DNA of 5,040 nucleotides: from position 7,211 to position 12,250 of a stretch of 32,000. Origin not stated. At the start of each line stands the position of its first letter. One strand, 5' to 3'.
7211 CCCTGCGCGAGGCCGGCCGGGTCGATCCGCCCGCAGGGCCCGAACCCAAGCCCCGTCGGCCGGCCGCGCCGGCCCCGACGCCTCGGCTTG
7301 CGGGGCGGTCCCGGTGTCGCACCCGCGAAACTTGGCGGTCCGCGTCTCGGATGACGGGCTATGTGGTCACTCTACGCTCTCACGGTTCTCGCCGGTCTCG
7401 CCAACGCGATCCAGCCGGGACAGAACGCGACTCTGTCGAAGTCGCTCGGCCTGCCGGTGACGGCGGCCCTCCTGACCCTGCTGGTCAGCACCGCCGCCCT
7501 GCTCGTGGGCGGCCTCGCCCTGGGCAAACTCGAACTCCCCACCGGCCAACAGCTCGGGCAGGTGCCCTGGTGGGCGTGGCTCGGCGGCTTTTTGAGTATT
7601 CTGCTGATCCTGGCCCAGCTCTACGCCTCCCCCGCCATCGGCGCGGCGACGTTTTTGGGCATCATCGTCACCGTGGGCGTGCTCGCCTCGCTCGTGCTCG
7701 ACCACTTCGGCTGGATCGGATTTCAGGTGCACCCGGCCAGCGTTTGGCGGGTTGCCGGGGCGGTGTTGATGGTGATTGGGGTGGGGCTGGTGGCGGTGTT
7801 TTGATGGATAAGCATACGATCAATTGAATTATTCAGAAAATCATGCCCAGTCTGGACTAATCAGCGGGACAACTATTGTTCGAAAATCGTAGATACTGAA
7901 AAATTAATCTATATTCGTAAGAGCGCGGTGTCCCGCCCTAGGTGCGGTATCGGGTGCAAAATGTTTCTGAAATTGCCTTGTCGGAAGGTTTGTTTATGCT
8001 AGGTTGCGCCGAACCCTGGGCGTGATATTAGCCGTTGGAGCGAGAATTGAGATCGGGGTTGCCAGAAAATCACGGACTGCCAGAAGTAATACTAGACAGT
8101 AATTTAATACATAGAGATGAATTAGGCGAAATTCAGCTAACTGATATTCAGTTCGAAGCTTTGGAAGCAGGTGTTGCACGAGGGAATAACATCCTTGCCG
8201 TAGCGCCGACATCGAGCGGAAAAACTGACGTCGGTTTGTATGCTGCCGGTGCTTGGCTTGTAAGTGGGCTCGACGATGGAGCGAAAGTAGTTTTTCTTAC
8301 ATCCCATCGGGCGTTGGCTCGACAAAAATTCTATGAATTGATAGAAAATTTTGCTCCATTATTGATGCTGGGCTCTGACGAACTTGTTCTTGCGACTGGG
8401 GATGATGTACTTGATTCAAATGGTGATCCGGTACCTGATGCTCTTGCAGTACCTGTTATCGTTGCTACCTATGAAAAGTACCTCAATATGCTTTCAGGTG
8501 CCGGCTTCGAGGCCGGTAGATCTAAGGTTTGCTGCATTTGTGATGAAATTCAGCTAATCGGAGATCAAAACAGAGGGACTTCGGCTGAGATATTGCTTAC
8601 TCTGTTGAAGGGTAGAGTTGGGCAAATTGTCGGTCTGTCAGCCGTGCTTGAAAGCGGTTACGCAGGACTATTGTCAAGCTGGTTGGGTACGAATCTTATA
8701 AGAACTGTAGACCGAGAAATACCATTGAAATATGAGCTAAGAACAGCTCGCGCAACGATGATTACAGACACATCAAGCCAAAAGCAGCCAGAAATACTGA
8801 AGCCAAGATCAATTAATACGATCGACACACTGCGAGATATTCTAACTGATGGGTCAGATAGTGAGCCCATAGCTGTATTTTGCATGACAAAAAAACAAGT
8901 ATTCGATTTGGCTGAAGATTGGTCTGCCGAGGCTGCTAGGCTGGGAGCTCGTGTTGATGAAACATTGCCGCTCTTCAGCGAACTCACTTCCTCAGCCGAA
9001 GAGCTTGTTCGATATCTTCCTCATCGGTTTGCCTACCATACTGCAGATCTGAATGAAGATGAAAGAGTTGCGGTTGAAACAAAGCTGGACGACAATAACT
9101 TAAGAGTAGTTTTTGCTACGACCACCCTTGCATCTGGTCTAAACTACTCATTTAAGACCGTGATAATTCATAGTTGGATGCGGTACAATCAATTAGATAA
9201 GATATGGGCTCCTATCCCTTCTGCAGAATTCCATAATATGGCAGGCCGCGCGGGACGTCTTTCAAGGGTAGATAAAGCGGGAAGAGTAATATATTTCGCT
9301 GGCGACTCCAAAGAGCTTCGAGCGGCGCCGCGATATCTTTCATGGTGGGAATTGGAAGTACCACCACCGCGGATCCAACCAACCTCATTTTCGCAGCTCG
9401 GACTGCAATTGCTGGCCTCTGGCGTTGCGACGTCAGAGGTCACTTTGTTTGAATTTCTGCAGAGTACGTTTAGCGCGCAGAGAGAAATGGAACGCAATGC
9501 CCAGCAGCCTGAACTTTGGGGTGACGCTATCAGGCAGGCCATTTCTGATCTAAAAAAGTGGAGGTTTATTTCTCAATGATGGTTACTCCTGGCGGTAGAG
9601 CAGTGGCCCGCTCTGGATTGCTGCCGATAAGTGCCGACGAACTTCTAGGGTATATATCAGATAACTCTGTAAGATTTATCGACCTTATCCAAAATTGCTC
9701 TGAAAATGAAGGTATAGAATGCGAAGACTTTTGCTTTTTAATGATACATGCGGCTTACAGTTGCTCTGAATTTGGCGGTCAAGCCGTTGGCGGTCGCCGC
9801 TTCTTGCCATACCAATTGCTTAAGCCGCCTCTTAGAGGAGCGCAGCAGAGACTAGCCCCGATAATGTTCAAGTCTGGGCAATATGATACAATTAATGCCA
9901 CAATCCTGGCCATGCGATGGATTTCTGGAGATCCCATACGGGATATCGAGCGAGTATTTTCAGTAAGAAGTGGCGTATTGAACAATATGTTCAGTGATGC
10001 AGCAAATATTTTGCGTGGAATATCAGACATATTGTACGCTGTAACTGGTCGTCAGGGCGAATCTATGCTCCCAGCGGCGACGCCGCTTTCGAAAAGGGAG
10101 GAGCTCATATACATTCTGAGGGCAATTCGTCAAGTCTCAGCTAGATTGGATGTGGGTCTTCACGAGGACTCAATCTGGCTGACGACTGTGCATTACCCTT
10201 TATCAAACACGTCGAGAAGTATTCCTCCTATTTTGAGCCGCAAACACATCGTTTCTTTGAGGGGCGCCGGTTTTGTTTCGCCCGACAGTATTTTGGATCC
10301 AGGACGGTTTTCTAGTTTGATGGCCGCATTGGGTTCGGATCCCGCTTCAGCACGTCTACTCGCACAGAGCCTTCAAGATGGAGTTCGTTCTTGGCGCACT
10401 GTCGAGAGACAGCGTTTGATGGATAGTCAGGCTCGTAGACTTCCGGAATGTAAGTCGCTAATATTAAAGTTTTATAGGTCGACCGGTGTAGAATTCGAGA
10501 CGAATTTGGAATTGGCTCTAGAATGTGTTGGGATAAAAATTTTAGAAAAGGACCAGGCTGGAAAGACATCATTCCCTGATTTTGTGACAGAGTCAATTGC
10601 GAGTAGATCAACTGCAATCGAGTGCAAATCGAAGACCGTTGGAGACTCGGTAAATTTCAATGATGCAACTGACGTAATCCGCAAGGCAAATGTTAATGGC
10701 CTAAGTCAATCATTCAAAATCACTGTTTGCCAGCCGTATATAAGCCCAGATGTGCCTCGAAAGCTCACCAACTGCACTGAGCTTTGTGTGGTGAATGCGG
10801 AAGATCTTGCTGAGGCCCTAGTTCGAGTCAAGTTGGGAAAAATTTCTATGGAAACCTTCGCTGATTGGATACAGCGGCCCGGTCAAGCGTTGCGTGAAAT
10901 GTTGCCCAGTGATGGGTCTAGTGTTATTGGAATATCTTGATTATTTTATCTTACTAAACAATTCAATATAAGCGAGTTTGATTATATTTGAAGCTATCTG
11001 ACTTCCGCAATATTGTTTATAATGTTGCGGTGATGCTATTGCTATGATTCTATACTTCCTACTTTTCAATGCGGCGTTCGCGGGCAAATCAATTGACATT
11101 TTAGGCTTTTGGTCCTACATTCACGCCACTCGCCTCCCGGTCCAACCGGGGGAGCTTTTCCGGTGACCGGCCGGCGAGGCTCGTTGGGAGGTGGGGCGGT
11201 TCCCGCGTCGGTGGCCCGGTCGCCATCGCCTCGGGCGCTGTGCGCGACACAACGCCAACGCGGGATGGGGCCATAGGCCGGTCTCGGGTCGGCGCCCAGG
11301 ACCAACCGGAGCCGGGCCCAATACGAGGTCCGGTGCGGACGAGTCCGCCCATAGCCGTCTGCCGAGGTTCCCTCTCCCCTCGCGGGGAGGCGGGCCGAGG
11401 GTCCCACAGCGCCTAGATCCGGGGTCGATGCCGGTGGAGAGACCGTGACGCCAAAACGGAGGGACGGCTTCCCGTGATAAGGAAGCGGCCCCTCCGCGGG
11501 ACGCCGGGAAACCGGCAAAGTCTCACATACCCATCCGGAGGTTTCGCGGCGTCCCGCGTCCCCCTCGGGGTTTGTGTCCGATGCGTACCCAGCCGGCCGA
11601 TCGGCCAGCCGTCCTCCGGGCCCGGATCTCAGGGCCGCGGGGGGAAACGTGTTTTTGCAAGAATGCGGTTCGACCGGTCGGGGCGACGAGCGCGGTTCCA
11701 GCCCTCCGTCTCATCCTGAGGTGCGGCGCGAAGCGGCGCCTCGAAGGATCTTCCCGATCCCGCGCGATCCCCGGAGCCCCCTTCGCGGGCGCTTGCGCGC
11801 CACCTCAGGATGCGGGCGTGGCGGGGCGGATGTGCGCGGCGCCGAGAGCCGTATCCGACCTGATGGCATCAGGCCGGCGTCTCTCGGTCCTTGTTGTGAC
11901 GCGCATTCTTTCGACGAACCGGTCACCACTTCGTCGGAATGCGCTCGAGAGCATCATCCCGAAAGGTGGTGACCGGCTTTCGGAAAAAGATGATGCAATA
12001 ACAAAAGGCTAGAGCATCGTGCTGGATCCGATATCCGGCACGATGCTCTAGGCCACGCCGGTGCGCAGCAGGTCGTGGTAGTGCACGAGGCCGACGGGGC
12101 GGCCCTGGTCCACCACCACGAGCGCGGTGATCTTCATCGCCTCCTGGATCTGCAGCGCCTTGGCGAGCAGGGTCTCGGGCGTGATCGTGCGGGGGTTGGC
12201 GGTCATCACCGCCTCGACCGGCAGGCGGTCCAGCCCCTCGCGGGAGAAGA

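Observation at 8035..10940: Two-gene helicase-nuclease module: a split Hel308/Ski2-like helicase with an appended PD-(D/E)xK nuclease (candidate defence system)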

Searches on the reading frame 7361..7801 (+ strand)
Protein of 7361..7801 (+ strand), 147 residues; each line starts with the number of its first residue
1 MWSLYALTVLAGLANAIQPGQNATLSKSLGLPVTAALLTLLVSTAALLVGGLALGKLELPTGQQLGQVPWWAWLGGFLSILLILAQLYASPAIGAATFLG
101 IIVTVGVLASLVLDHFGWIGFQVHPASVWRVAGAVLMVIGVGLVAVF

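Call 79: search_protein_families(library=pfam, max_evalue=0.001, proteins=[window:7361-7801:+])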
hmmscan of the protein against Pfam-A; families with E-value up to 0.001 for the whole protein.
window:7361-7801:+ (147 aa): 1 family
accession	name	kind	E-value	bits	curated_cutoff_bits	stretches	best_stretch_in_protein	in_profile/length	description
PF04657.19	DMT_YdcZ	-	9.5e-31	107.4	24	1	5-141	3-138/140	Putative inner membrane exporter, YdcZ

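Call 86: find_encoding_contigs(protein=window:7361-7801:+, flank=6000, max_places=8)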
Protein window:7361-7801:+ (147 aa): 15 contigs read that carry it; 8 places shown.
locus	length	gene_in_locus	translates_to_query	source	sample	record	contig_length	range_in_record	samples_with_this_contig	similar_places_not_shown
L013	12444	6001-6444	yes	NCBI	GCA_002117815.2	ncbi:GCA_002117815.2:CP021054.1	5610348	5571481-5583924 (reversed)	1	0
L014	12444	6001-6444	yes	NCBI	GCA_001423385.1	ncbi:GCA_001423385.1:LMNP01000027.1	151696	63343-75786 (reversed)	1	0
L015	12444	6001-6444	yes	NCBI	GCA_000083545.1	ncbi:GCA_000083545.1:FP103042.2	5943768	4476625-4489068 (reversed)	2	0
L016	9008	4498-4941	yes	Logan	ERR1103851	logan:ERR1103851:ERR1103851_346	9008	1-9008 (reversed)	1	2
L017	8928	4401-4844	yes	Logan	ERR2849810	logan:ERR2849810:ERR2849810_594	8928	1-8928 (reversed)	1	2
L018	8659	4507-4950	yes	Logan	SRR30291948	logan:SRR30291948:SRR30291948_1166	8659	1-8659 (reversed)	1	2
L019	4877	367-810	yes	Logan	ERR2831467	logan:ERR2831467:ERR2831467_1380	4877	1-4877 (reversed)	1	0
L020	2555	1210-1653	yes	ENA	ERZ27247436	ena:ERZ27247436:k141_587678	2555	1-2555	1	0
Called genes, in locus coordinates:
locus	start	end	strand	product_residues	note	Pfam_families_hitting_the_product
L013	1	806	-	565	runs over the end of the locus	PF00672:HAMP (weak), PF00015:MCPsignal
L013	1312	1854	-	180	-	PF05974:DUF892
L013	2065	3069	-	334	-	PF01544:CorA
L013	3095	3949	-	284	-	PF00106:adh_short, PF13561:adh_short_C2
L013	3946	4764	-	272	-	PF00106:adh_short, PF13561:adh_short_C2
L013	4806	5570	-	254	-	PF00378:ECH_1, PF16113:ECH_2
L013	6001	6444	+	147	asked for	PF04657:DMT_YdcZ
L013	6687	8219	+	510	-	PF00270:DEAD, PF00271:Helicase_C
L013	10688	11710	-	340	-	PF01380:SIS, PF00571:CBS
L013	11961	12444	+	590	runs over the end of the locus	PF10082:BBP2_2, PF13505:OMP_b-brl (faint)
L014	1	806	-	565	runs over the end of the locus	PF00672:HAMP (weak), PF00015:MCPsignal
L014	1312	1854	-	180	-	PF05974:DUF892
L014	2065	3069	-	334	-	PF01544:CorA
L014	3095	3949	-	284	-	PF00106:adh_short, PF13561:adh_short_C2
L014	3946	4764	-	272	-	PF00106:adh_short, PF13561:adh_short_C2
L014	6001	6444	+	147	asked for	PF04657:DMT_YdcZ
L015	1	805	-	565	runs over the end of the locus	PF05227:CHASE3 (weak), PF00672:HAMP (weak), PF00015:MCPsignal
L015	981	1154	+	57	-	-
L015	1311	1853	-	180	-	PF05974:DUF892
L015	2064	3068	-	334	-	PF01544:CorA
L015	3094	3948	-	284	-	PF00106:adh_short, PF13561:adh_short_C2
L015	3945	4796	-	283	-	PF00106:adh_short, PF13561:adh_short_C2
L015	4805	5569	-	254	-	PF00378:ECH_1, PF16113:ECH_2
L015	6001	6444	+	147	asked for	PF04657:DMT_YdcZ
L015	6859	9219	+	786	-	PF02463:SMC_N (faint), PF13476:AAA_23, PF13304:AAA_21 (faint), PF13166:AAA_13 (weak)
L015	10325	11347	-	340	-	PF01380:SIS, PF00571:CBS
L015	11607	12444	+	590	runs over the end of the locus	PF10082:BBP2_2, PF13505:OMP_b-brl (faint)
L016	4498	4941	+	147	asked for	PF04657:DMT_YdcZ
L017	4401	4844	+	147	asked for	PF04657:DMT_YdcZ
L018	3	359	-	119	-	?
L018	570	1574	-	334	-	PF01544:CorA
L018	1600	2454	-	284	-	PF00106:adh_short, PF13561:adh_short_C2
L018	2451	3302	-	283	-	PF00106:adh_short, PF13561:adh_short_C2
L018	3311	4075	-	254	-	PF00378:ECH_1, PF16113:ECH_2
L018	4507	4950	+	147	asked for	PF04657:DMT_YdcZ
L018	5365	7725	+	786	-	PF02463:SMC_N (faint), PF13476:AAA_23, PF13304:AAA_21 (faint), PF13166:AAA_13 (weak)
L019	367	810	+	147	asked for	PF04657:DMT_YdcZ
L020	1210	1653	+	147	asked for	PF04657:DMT_YdcZ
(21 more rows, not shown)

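Call 87: search_protein_families(library=padloc, max_evalue=0.00001, proteins=[L015:6859-9219:+])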
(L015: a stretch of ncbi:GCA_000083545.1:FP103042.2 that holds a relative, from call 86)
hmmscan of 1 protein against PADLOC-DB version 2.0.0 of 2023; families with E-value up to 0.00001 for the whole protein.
L015:6859-9219:+ (786 aa): 8 families
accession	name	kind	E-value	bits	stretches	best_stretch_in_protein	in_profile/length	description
PDLC03859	LmuB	-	1e-20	72.5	1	124-608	164-592/611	-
PDLC03865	LmuB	-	1.7e-18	64.3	1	29-162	35-190/1007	-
PDLC04135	mad3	-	9.5e-17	59.6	1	20-607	17-329/374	mads_3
PDLC02980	AriA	-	5.6e-09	34.4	1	29-83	3-60/304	-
PDLC03861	LmuB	-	1.3e-08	31.3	0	28-88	234-294/1213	-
PDLC04891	PDC-S06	-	2.8e-07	27.3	0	565-615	649-699/858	-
PDLC00271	PtuA1|PtuA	-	7.3e-07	27.1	1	1-86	1-83/421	AAA ATPase domain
PDLC02747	PbeC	-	6.2e-06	23.4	0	252-355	302-396/632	PbeC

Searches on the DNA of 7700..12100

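Call 61: search_rna_families(source=window, start=7700, end=12100, threshold=evalue, max_evalue=1)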
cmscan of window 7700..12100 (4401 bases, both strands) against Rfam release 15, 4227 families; matches with E-value up to 1: 4.
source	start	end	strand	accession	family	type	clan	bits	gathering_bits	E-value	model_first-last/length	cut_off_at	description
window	11939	12083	+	RF02600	BASRCI27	Gene; sRNA;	-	35.9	59.8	2.7e-05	1-167/167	no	Brucella sRNA CI27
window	11582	11627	-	RF02465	Ms_AS-5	Gene; sRNA;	-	24.4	46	0.23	1-45/45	no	Mycobacterium sRNA Ms_AS-5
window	11952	11995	+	RF02599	BASRCI408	Gene; sRNA;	-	23.5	398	0.0033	358-400/435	no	Brucella sRNA CI408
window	11900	11946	-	RF02599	BASRCI408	Gene; sRNA;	-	18.8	398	0.08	356-401/435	no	Brucella sRNA CI408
